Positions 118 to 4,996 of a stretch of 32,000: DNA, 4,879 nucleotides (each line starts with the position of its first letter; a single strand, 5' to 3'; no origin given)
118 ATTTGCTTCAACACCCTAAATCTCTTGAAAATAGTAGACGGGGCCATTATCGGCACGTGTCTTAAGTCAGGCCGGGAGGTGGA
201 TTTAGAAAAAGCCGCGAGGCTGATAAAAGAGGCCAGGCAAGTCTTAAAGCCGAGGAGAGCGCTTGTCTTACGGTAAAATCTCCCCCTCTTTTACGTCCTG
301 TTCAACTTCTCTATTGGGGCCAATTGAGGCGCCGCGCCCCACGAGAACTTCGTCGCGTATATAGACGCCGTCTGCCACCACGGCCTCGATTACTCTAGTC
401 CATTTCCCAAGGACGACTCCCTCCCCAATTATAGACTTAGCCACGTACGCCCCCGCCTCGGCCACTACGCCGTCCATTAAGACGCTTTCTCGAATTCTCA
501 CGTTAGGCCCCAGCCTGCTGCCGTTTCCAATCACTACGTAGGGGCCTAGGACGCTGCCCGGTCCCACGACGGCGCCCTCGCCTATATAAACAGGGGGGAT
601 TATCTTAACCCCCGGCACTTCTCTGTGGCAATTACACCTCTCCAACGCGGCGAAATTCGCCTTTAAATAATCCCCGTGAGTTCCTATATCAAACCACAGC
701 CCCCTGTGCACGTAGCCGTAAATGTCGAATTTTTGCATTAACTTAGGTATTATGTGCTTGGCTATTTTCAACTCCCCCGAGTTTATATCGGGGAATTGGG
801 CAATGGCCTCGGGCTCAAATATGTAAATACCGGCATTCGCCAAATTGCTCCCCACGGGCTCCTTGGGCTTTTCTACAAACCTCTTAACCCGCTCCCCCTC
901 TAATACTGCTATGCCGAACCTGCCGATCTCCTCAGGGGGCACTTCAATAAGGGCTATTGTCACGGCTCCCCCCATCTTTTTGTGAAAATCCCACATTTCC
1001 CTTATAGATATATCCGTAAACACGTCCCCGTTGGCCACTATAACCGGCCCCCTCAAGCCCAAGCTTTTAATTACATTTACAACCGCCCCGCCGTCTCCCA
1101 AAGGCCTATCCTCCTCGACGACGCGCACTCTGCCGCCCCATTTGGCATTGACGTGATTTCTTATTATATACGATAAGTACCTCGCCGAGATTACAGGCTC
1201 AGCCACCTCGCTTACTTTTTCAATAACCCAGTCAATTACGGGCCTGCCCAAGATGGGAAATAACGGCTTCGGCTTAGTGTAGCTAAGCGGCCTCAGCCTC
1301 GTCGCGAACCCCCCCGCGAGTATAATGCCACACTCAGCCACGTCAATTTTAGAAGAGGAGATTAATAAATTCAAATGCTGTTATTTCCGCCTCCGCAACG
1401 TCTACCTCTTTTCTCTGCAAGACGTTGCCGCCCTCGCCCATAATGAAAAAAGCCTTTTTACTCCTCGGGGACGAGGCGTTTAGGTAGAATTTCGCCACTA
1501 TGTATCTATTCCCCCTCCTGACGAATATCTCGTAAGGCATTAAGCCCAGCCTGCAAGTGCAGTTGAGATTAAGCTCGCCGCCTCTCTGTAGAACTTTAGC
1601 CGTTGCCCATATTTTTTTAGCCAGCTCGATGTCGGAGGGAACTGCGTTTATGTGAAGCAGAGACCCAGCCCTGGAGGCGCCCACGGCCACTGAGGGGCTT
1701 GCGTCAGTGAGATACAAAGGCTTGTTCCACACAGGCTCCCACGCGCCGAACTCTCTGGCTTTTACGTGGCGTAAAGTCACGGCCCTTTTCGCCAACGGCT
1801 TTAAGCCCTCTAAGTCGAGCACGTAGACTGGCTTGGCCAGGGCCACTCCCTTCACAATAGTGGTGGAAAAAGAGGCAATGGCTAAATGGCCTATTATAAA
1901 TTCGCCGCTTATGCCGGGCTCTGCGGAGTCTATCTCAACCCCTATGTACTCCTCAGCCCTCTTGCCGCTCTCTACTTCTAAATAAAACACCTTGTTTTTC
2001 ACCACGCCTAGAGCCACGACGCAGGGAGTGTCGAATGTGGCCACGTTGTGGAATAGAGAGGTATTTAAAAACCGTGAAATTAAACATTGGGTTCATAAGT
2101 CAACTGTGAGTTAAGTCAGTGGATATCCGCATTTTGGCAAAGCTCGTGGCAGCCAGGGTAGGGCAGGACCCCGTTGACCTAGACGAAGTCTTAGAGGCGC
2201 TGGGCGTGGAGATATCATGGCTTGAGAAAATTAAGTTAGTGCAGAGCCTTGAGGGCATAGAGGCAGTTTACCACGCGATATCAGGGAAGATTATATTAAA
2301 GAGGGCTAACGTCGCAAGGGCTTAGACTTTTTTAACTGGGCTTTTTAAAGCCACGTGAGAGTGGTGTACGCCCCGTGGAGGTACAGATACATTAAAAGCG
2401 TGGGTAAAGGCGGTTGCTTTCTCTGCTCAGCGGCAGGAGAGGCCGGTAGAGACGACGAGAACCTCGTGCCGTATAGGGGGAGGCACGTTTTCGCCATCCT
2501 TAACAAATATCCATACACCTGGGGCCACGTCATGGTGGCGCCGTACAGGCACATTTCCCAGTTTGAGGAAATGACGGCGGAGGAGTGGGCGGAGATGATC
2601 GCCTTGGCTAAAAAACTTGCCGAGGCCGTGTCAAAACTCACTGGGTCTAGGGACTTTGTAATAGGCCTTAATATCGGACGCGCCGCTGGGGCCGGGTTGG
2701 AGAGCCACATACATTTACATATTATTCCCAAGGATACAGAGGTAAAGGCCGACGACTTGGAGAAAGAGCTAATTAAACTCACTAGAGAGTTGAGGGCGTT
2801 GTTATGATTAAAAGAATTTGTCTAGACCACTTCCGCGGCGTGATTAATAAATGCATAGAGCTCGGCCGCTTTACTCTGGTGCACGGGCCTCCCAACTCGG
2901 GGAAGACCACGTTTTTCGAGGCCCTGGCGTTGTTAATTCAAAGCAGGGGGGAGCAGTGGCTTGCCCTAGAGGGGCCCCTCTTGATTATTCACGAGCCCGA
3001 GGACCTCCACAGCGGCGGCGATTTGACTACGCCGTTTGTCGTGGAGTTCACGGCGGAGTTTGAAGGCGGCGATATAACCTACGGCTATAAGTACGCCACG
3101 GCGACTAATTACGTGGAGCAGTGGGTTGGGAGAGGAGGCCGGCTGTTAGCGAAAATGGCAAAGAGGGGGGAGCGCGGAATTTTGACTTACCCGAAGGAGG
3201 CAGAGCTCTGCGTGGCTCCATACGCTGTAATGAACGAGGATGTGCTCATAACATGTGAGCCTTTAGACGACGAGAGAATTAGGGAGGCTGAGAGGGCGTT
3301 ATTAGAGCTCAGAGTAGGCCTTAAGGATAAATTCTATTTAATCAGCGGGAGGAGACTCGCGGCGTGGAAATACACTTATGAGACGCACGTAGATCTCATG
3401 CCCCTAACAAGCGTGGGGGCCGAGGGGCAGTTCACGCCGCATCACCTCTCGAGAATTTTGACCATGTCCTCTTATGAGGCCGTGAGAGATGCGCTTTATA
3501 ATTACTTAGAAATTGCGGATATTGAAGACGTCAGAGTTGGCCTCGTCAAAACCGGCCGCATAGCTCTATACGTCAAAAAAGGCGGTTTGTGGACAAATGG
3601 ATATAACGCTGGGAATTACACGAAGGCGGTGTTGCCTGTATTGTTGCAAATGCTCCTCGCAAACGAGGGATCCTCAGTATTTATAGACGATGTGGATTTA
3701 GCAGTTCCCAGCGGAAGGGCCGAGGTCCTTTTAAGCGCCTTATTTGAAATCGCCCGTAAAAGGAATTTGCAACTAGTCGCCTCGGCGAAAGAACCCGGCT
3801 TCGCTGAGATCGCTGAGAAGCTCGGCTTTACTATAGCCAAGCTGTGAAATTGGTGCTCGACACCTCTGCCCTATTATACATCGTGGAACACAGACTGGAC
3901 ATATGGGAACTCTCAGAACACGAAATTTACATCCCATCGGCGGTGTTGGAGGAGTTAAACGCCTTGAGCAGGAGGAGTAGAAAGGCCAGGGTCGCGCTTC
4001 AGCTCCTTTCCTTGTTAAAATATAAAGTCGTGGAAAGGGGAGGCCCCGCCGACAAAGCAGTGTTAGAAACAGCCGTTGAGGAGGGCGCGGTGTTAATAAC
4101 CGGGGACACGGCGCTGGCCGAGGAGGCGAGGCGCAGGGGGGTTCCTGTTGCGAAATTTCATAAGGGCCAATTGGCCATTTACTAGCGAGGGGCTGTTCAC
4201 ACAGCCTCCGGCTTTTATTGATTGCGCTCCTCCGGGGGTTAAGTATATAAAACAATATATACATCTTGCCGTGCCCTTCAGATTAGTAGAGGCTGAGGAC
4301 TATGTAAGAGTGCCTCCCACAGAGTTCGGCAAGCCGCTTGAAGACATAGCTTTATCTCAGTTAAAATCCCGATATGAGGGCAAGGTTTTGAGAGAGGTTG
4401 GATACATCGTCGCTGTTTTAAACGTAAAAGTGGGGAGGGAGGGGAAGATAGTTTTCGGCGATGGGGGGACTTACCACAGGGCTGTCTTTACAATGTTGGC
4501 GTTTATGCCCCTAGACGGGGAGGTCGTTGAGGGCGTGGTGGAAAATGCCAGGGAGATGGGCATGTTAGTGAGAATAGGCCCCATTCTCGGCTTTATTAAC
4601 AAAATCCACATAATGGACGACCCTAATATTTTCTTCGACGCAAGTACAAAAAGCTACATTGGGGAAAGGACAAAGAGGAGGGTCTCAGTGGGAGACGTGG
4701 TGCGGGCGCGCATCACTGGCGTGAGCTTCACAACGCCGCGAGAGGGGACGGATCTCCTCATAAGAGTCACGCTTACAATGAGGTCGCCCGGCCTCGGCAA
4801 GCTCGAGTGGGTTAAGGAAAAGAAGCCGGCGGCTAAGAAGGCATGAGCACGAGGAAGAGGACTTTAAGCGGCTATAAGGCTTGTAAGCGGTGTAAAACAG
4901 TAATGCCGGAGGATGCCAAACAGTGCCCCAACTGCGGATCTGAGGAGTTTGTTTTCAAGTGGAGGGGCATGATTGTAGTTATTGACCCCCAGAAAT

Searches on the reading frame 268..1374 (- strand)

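Call 63: search_protein_families(library=pfam, proteins=[window:268-1374:-], max_evalue=0.001)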
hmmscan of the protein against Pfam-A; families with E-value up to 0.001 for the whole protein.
window:268-1374:- (368 aa): 6 families
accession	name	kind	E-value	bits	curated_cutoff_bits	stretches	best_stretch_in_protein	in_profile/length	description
PF00483.29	NTP_transferase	-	2.6e-40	139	21.2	1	16-242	2-241/245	Nucleotidyl transferase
PF00132.30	Hexapep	-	1.4e-14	53.5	27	2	262-295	2-35/36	Bacterial transferase hexapeptide (six repeats)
PF25084.1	LbH_EIF2B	-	6.1e-13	49.1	54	1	262-361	4-103/105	EIF2B subunit epsilon LbH domain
PF12804.13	NTP_transf_3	-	5.4e-08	33.6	27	1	16-132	1-112/160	MobA-like NTP transferase domain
PF25087.1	GMPPB_C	-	2.6e-06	27.5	39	1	258-366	7-109/110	GMPPB C-terminal domain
PF24894.1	Hexapep_GlmU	-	3.1e-06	27.7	23.3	1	292-347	30-85/104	GlmU-like, C-terminal hexapeptide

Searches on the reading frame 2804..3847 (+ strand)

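Call 63: search_protein_families(library=pfam, proteins=[window:2804-3847:+], max_evalue=0.001)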
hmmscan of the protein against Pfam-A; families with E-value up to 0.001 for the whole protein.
window:2804-3847:+ (347 aa): 2 families
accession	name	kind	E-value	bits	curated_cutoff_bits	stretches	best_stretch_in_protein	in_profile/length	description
PF13175.12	AAA_15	-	0.00071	19.7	32.1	1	1-48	1-50/374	AAA ATPase domain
PF13481.12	AAA_25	-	0.00085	19.4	27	0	11-54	23-65/195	AAA domain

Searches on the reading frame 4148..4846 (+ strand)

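Call 63: search_protein_families(library=pfam, proteins=[window:4148-4846:+], max_evalue=0.001)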
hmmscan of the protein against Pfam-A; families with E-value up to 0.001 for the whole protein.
window:4148-4846:+ (232 aa): 2 families
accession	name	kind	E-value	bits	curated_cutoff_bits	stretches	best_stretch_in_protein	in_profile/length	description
PF03876.22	SHS2_Rpb7-N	-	1.5e-17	63.9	24.8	1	50-106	1-57/57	SHS2 domain found in N terminus of Rpb7p/Rpc25p/MJ0397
PF00575.29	S1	-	2.2e-07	31.6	22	1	123-193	4-63/74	S1 RNA binding domain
